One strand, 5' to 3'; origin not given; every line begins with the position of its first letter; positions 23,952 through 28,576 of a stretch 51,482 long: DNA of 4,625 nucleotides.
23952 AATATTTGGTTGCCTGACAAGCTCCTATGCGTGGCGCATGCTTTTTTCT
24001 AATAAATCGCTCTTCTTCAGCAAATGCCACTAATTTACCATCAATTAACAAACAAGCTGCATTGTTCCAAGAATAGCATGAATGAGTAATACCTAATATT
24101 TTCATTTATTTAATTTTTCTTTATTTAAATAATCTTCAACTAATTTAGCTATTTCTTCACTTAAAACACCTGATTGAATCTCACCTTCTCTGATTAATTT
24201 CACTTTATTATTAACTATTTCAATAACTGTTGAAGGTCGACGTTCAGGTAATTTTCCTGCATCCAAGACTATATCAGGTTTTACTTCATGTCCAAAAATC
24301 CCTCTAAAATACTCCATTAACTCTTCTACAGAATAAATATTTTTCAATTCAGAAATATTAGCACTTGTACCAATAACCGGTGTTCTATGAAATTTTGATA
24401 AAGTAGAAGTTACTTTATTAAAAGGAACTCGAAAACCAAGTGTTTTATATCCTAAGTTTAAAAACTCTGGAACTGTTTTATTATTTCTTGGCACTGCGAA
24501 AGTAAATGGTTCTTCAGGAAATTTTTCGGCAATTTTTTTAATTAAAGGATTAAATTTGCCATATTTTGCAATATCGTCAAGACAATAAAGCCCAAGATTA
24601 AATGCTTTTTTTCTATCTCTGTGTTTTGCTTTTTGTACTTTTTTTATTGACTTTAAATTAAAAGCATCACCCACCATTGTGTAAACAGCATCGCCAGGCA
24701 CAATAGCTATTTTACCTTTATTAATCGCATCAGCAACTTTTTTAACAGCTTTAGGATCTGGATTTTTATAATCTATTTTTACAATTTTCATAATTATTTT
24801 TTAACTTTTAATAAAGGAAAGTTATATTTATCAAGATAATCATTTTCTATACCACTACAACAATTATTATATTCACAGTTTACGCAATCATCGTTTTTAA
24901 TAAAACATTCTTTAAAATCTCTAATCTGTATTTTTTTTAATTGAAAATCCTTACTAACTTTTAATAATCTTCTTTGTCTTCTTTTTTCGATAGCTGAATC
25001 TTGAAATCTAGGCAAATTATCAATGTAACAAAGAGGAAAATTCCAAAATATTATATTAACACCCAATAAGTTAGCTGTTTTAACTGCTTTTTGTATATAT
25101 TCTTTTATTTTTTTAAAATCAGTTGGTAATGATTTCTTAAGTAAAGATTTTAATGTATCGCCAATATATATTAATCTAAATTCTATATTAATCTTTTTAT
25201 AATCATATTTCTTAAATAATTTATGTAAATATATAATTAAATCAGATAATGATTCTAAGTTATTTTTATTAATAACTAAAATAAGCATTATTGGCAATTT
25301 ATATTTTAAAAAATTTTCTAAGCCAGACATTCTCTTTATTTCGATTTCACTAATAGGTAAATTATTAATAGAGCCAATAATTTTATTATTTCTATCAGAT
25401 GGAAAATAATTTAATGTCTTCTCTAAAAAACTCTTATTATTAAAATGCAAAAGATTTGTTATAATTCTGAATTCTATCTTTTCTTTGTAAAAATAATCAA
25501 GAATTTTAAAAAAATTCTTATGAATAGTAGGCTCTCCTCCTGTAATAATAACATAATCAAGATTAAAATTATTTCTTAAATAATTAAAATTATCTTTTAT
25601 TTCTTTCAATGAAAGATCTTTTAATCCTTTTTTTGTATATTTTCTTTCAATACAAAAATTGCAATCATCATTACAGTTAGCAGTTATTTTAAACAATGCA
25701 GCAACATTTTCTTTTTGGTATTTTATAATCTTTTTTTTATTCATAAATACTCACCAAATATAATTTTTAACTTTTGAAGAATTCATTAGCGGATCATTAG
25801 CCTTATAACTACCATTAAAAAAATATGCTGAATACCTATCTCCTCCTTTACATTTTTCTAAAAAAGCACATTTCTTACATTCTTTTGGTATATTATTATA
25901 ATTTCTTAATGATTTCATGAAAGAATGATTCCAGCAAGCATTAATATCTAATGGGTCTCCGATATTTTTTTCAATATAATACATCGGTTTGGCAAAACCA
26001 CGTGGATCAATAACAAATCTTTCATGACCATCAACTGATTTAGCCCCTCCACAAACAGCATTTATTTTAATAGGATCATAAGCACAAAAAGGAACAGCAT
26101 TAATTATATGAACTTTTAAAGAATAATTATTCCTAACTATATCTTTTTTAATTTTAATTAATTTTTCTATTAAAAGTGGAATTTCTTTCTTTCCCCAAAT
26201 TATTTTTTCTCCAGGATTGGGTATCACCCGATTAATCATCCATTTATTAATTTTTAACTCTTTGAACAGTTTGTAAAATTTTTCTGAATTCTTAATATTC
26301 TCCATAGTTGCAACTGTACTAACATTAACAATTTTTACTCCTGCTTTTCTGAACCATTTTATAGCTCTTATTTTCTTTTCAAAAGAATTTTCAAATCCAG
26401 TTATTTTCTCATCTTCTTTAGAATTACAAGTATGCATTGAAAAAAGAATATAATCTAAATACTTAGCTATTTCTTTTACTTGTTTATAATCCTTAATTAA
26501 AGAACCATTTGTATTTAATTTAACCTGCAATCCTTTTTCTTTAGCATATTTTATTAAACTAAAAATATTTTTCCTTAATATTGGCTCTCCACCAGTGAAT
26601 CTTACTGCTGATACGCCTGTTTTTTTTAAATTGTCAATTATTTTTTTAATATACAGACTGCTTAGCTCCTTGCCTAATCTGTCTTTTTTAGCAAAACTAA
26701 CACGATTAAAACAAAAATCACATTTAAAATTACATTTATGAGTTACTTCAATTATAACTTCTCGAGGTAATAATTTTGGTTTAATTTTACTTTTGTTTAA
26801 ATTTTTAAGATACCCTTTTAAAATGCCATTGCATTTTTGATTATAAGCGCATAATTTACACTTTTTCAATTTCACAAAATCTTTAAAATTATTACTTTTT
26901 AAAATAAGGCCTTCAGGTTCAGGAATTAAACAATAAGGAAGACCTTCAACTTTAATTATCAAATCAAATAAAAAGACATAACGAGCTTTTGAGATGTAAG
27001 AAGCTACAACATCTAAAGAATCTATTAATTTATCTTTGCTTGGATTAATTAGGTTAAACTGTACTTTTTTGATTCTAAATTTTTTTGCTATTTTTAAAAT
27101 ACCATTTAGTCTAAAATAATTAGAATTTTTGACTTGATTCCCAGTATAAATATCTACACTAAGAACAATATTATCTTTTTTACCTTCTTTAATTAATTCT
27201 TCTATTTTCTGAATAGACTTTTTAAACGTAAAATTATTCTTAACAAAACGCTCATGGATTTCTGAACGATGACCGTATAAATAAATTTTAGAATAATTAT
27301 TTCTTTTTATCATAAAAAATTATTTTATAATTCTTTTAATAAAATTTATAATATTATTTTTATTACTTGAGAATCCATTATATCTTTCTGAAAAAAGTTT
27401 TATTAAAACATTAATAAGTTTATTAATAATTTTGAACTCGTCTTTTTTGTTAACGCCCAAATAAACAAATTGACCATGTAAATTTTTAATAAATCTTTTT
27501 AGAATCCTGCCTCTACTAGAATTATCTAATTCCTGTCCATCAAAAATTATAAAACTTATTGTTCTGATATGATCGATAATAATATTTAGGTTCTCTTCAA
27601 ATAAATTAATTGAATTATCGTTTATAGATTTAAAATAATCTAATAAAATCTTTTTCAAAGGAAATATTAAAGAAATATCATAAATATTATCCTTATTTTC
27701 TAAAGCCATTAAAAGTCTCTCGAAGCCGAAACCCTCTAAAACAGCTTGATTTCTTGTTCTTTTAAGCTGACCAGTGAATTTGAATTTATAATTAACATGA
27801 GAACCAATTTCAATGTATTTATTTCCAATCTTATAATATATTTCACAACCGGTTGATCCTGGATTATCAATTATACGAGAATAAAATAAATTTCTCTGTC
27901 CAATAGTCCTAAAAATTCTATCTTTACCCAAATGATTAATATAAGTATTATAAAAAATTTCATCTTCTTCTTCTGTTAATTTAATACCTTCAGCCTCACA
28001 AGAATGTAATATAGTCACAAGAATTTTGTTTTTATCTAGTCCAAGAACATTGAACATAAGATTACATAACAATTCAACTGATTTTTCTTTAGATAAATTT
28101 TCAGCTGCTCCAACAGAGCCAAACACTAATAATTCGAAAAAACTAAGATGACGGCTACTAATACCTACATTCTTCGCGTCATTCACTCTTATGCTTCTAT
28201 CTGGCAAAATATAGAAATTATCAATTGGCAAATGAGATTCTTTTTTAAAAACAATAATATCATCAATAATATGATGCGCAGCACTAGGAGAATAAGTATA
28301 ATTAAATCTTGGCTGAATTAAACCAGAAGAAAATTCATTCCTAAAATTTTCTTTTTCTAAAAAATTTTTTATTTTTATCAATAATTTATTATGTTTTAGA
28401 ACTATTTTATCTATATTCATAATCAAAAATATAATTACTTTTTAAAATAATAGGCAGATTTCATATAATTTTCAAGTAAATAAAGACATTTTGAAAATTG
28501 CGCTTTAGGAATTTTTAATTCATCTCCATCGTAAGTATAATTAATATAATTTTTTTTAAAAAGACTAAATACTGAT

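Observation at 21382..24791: YrdC-like + Kae1-like + NodU-type carbamoyltransferase encoded as separate, overlapping genes inside the rSAM block (second Kae1-like at 30814..31872)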

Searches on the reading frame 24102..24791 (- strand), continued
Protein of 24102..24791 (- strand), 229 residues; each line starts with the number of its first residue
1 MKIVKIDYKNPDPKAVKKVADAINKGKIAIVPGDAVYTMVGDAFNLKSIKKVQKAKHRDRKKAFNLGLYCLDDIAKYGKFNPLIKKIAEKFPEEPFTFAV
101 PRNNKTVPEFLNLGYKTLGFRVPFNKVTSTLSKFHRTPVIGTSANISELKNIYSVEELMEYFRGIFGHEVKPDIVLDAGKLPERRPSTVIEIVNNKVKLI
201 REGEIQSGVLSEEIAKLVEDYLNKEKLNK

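Call 92: predict_structure(alignment_id=A2)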
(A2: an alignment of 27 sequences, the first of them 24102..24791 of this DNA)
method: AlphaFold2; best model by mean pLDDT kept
length: 229 residues; sequences in the alignment: 27
mean_pLDDT: 87.1   pTM: 0.82
mean pLDDT of the five models: 87.1, 86.1, 85.2, 85.0, 83.4
residues with pLDDT >= 90: 126; 70-90: 89; 50-70: 14; < 50: 0
segments of 3 or more residues with pLDDT < 50: none
pLDDT, mean of each block of 10 residues (from residue 1): 90 95 93 87 92 73 81 92 94 92 93 92 86 91 74 71 74 89 87 93 91 93 78
secondary structure, 60 per line:
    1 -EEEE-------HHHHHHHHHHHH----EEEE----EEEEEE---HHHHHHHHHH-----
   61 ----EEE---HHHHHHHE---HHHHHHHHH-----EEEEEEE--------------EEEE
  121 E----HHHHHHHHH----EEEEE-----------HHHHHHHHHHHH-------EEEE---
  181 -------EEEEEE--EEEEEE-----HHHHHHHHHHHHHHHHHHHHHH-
elements in order: E2-5 H13-24 E29-32 E37-42 H46-55 E65-67 H71-77 H82-90 E96-102 E117-121 H126-134 E139-143 H155-166 E174-177 E188-193 E196-201 H207-228

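Call 95: fold_search(model_id=the predicted structure, library=pdb)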
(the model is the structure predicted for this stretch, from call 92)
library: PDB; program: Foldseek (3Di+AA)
matches with E <= 10: 594; with E <= 0.001: 29
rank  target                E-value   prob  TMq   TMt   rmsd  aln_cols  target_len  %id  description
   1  9dsv_A                5.4e-15  1.00  0.74  0.54   4.3       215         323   26  Thermotoga maritima threonylcarbamoyl adenylate synthase (TsaC2) in complex with N-carboxy-L-threonine, magnesium and  (released 2025-10-29)
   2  9dg5_B                1.1e-14  1.00  0.74  0.54   4.4       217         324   25  Thermotoga maritima threonylcarbamoyl adenylate synthase (TsaC2) in complex with L-threonine, magnesium and ATP (released 2025-11-12)
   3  3aje                  1.8e-14  1.00  0.72  0.52   4.6       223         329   24  Crystal structure of S. tokodaii Sua5 complexed with L-threonine and AMPPNP (released 2011-04-13)
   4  9dsq_A                2.3e-14  1.00  0.74  0.54   4.3       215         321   26  Thermotoga maritima threonylcarbamoyl adenylate synthase (TsaC2) in complex with products TC-AMP and pyrophosphate (released 2025-10-29)
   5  9d3h_B                2.7e-14  1.00  0.75  0.53   4.3       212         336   25  Thermotoga maritima threonylcarbamoyl adenylate synthase (TsaC2) in complex with N-carboxy-L-threonine, magnesium and  (released 2025-12-10)
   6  9dsq_B                2.7e-14  1.00  0.74  0.54   4.3       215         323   26  Thermotoga maritima threonylcarbamoyl adenylate synthase (TsaC2) in complex with products TC-AMP and pyrophosphate (released 2025-10-29)
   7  1k7j                  2.7e-14  1.00  0.70  0.77   4.8       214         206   20  Structural Genomics, protein TF1 (released 2002-08-14)
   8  9dsw_B                4.7e-14  1.00  0.74  0.53   4.3       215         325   26  Thermotoga maritima threonylcarbamoyl adenylate synthase (TsaC2) in complex with L-threonine (released 2025-10-29)
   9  9d3h_A                9.2e-14  1.00  0.73  0.52   4.4       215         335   26  Thermotoga maritima threonylcarbamoyl adenylate synthase (TsaC2) in complex with N-carboxy-L-threonine, magnesium and  (released 2025-12-10)
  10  2eqa                  1.4e-13  1.00  0.72  0.51   4.6       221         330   24  Crystal Structure of the hypothetical Sua5 protein from Sulfolobus tokodaii (released 2008-01-15)
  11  6f87_A                2.1e-13  1.00  0.72  0.50   4.5       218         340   22  Crystal structure of P. abyssi Sua5 complexed with L-threonine and PPi (released 2018-04-25)
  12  6f89_B                2.1e-13  1.00  0.70  0.51   4.7       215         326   22  Structure of H234A/Y235A P.abyssi Sua5 (released 2018-04-25)
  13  6f8y_C                3.6e-12  1.00  0.71  0.49   4.6       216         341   22  Crystal structure of P. abyssi Sua5 complexed with L-threonine (released 2018-04-25)
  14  6f89_A                3.6e-12  1.00  0.70  0.49   4.7       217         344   21  Structure of H234A/Y235A P.abyssi Sua5 (released 2018-04-25)
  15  1jcu_MODEL_1_A        4.6e-11  1.00  0.62  0.67   8.5       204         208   28  Solution Structure of MTH1692 Protein from Methanobacterium thermoautotrophicum (released 2002-07-24)
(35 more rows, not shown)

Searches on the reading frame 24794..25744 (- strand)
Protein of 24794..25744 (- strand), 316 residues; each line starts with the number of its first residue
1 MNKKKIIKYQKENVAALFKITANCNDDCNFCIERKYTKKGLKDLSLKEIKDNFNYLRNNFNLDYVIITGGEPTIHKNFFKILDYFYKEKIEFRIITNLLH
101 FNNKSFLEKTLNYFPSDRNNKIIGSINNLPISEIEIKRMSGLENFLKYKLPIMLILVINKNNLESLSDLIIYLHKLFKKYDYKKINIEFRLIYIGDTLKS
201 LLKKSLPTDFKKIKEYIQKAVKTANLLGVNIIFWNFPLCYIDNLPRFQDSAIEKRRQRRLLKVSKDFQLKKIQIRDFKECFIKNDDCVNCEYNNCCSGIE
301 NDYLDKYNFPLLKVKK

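Call 4: search_protein_families(library=pfam, proteins=[window:24794-25744:-], max_evalue=0.01)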
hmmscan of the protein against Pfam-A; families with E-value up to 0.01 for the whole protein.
window:24794-25744:- (316 aa): 2 families
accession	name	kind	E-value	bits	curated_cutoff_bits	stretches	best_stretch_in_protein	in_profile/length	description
PF04055.27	Radical_SAM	-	1.5e-13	51.7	29.5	1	19-109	2-96/166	Radical SAM superfamily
PF13353.11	Fer4_12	-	0.0059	17.4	22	1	21-90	12-82/137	4Fe-4S single cluster domain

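Call 9: search_protein_families(library=ncbifam, proteins=[window:24794-25744:-], max_evalue=0.001)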
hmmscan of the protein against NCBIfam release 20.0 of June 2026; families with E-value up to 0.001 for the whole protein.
window:24794-25744:- (316 aa): 33 families (the best 25 are shown)
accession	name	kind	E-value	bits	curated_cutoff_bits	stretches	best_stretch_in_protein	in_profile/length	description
TIGR03977.1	rSAM_pair_HxsC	equivalog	6.2e-17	61.4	267.9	1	7-243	18-255/292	His-Xaa-Ser system radical SAM maturase HxsC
TIGR04317.1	W_rSAM_matur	equivalog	2.8e-10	39.8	380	1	19-176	9-174/349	tungsten cofactor oxidoreductase radical SAM maturase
TIGR04340.1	rSAM_ACGX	hypoth_equivalog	1.5e-09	37.5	400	1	18-104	7-98/341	radical SAM/SPASM domain protein, ACGX system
NF038283.1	viperin_w_prok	equivalog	3.4e-09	36.3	180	1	18-112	6-105/281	viperin family antiviral radical SAM protein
NF050035.1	rSAM_WgK_link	exception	6e-09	35.3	650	1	16-173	11-171/367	radical SAM/SPASM peptide maturase WgkB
NF045646.2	rSAM_Se_TrsS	equivalog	9.7e-09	34.2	490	1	10-103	82-175/441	radical SAM (seleno)protein TrsS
TIGR04054.1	rSAM_NirJ1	equivalog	1.9e-08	33.3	650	1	16-169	38-193/387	putative heme d1 biosynthesis radical SAM protein NirJ1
TIGR02668.1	moaA_archaeal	equivalog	2.5e-08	33.3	325.25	1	18-170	14-170/303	GTP 3',8-cyclase MoaA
TIGR03962.1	mycofact_rSAM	equivalog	6.6e-08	32.1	265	1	17-99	15-95/339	mycofactocin radical SAM maturase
TIGR02495.1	NrdG2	equivalog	7.3e-08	32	131.15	1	21-108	23-110/193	anaerobic ribonucleoside-triphosphate reductase activating protein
NF045702.1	rSAM_GDGT_ether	equivalog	2.1e-07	29.9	450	1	10-112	82-187/486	tetraether lipid synthase Tes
NF038332.1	rSAM_rare_HxsC4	exception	4.3e-07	29.4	500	0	8-86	10-85/335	radical SAM protein HxsC4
NF001199.0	PRK00164.2-1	equivalog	4.7e-07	29.3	231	1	16-104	14-102/308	GTP 3',8-cyclase MoaA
TIGR02666.1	moaA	equivalog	6.8e-07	28.6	284.05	1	20-102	16-104/336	GTP 3',8-cyclase MoaA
TIGR04167.1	rSAM_SeCys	equivalog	7.2e-07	28.7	300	1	19-138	13-128/303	arsenosugar biosynthesis radical SAM (seleno)protein ArsS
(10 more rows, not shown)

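Call 73: search_protein_families(library=padloc, proteins=[window:24794-25744:-], max_evalue=0.001)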
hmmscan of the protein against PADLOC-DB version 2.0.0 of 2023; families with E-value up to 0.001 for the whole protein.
window:24794-25744:- (316 aa): 2 families
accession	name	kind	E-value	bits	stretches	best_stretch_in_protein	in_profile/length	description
PDLC02903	pVip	-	5.8e-11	40.4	1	18-170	4-158/257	Viperins not associated with kinases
PDLC02904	pVip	-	2.2e-08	31.9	1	18-106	7-93/262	Viperins associated with kinases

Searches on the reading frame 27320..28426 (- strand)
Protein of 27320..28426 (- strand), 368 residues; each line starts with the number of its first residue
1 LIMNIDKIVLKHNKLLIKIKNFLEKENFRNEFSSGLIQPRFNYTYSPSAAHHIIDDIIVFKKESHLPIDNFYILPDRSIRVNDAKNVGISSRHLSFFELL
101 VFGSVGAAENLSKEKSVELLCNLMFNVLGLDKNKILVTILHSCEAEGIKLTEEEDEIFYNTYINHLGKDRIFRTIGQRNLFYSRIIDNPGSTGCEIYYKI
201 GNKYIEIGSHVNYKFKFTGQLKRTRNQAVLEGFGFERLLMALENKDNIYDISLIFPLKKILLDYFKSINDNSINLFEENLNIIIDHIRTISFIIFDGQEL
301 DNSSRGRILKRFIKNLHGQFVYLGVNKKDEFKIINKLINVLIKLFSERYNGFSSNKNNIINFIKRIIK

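Call 4: search_protein_families(library=pfam, proteins=[window:27320-28426:-], max_evalue=0.01)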
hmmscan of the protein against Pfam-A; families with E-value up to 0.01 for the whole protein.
window:27320-28426:- (368 aa): 1 family
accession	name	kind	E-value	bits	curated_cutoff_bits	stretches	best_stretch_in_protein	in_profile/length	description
PF01411.24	tRNA-synt_2c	-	6e-27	94.8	30.3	1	77-364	62-352/552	tRNA synthetases class II (A)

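Call 9: search_protein_families(library=ncbifam, proteins=[window:27320-28426:-], max_evalue=0.001)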
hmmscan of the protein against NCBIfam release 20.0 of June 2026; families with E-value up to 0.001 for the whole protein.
window:27320-28426:- (368 aa): 3 families
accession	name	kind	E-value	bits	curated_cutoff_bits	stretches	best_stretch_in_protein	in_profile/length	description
TIGR00344.1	alaS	equivalog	3.1e-29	101.8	457.05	1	76-364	60-351/847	alanine--tRNA ligase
NF002436.0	PRK01584.1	equivalog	5.2e-18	64.9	529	1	76-361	64-355/595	alanine--tRNA ligase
TIGR03683.1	A-tRNA_syn_arch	equivalog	4.8e-08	31.7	744.7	1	67-135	111-180/902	alanine--tRNA ligase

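Call 67: search_solved_structures(query=window:27320-28426:-, max_evalue=0.01, show_alignments=1)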
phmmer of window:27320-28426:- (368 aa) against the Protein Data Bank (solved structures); distinct sequences matched with E-value up to 0.01: 12.
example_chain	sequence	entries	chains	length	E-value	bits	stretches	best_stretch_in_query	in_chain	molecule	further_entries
3htz_A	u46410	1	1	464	1.5e-16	64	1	80-345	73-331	Alanyl-tRNA synthetase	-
1riq_A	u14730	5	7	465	1.5e-16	64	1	80-345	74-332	Alanyl-tRNA synthetase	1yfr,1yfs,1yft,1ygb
3hxu_A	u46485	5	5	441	3.5e-14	56.2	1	81-341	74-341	Alanyl-tRNA synthetase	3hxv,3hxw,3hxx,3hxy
3hxz_A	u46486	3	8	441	2.3e-13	53.5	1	81-341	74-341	Alanyl-tRNA synthetase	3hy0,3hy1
9jdn_A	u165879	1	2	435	5.5e-13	52.2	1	81-335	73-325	Alanine--tRNA ligase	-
9jc7_A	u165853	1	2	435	5.6e-13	52.2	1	81-335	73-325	Alanine--tRNA ligase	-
9x2h_A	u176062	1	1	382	2.5e-10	43.5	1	81-322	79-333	Alanine--tRNA ligase, cytoplasmic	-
9x2j_A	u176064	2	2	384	2.5e-10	43.5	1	81-322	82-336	Alanine--tRNA ligase, cytoplasmic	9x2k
9x2i_A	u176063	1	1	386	2.6e-10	43.5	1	81-322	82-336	Alanine--tRNA ligase, cytoplasmic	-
5knn_A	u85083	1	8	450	4.2e-10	42.8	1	81-322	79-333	Alanine--tRNA ligase, cytoplasmic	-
4xem_A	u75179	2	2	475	4.3e-10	42.8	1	81-316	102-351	Alanine--tRNA ligase, cytoplasmic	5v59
4xeo_A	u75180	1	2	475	6.7e-10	42.1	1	81-315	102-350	Alanine--tRNA ligase, cytoplasmic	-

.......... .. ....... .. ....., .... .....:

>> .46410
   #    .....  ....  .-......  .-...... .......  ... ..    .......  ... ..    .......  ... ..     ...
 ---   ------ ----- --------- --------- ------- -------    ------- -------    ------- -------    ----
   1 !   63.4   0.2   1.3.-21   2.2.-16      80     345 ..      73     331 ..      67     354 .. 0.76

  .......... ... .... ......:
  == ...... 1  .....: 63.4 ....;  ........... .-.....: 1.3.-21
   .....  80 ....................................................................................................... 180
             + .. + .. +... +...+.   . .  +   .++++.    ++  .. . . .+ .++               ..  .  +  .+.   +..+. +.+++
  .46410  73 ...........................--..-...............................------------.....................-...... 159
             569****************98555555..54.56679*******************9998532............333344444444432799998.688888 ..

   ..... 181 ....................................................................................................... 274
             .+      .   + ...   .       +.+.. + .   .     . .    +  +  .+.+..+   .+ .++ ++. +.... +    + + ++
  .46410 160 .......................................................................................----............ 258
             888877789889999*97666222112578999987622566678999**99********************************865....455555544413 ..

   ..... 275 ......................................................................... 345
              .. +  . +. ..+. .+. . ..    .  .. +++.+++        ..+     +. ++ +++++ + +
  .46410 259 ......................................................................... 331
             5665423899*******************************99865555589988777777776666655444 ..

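Call 73: search_protein_families(library=padloc, proteins=[window:27320-28426:-], max_evalue=0.001)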
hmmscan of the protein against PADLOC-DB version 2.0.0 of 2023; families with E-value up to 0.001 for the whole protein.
window:27320-28426:- (368 aa): 0 families
